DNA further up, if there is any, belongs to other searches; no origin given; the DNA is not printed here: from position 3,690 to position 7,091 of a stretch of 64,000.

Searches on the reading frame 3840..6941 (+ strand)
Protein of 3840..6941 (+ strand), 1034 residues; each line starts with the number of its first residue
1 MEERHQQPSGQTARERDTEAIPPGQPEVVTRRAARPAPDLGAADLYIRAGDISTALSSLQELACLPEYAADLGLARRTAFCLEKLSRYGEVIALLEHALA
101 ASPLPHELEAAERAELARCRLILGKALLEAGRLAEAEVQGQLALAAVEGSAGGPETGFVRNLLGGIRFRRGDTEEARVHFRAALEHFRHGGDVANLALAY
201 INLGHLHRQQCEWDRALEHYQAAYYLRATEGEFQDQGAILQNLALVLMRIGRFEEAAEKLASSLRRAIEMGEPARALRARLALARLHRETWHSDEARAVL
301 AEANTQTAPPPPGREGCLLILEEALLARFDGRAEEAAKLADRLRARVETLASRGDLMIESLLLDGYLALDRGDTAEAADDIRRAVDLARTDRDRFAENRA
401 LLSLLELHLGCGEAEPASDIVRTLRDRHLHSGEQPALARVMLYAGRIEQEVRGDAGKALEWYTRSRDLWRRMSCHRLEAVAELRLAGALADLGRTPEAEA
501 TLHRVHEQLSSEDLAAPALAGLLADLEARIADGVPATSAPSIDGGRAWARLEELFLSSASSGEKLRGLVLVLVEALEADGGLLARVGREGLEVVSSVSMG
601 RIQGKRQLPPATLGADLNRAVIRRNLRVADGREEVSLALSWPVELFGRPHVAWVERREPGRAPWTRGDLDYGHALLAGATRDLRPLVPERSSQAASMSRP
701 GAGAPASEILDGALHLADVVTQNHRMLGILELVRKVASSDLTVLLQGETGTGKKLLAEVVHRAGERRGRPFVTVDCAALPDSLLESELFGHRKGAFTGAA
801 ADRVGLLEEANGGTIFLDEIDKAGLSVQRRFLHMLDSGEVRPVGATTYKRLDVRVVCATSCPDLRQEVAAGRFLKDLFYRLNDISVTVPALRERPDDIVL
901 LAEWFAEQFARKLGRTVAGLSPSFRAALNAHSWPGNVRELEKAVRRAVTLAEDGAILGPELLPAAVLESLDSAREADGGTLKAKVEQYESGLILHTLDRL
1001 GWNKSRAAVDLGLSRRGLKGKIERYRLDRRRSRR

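Call 49: search_protein_families(library=ncbifam, proteins=[window:3840-6941:+], max_evalue=0.00001)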
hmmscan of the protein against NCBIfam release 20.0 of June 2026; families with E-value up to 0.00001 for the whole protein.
window:3840-6941:+ (1034 aa): 27 families (the best 25 are shown)
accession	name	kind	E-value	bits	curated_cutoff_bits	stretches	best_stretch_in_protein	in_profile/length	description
NF003451.0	PRK05022.1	equivalog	9e-85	285.3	476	1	715-1020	188-503/512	nitric oxide reductase transcriptional regulator NorR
TIGR01817.1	nifA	equivalog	3.5e-83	280.2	528.85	1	715-957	194-434/534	nif-specific transcriptional activator NifA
NF038308.1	RNA_repair_RtcR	equivalog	9.9e-83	278.8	650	1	717-973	180-443/530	RNA repair transcriptional activator RtcR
NF008469.0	PRK11361.1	equivalog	1.1e-81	274.9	714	1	713-1028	139-457/461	acetoacetate metabolism transcriptional regulator AtoC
NF050807.1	TransRegFlbDCaul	equivalog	1.9e-81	274.3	750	1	717-1026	118-439/454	sigma-54-dependent transcriptional regulator FlbD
TIGR02915.1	PEP_resp_reg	equivalog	4.3e-81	273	502.6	1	716-1027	138-444/445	PEP-CTERM-box response regulator transcription factor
NF041552.1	TF_PrdR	equivalog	6.8e-73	245.9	795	1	716-1025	266-576/577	sigma-54 dependent transcriptional regulator PrdR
TIGR01818.1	ntrC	equivalog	1.7e-72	244.7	558.6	1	717-988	134-406/463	nitrogen regulation protein NR(I)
NF041906.1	V4R_TF_MobR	exception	1.7e-72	244.6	999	1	722-1023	237-542/544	phenol degradation transcriptional regulator MobR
NF007689.0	PRK10365.1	equivalog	4.5e-72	243.2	760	1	719-1024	141-441/441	sigma-54-dependent response regulator transcription factor ZraR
TIGR02974.1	phageshock_pspF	equivalog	3.5e-71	240.2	443.55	1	721-951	3-233/336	phage shock protein operon transcriptional activator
TIGR02329.1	propionate_PrpR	equivalog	6.3e-71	239.6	499.2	1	710-1018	205-520/526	propionate catabolism operon regulatory protein PrpR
NF011695.0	PRK15115.1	equivalog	6.2e-66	223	763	1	717-956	135-373/445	two-component system response regulator GlrR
NF011953.0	PRK15424.1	equivalog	1.3e-65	222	703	1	706-1022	208-531/538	propionate catabolism operon regulatory protein PrpR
NF011958.0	PRK15429.1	equivalog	4.6e-65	220.5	830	1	717-1029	379-688/692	formate hydrogenlyase transcriptional activator FlhA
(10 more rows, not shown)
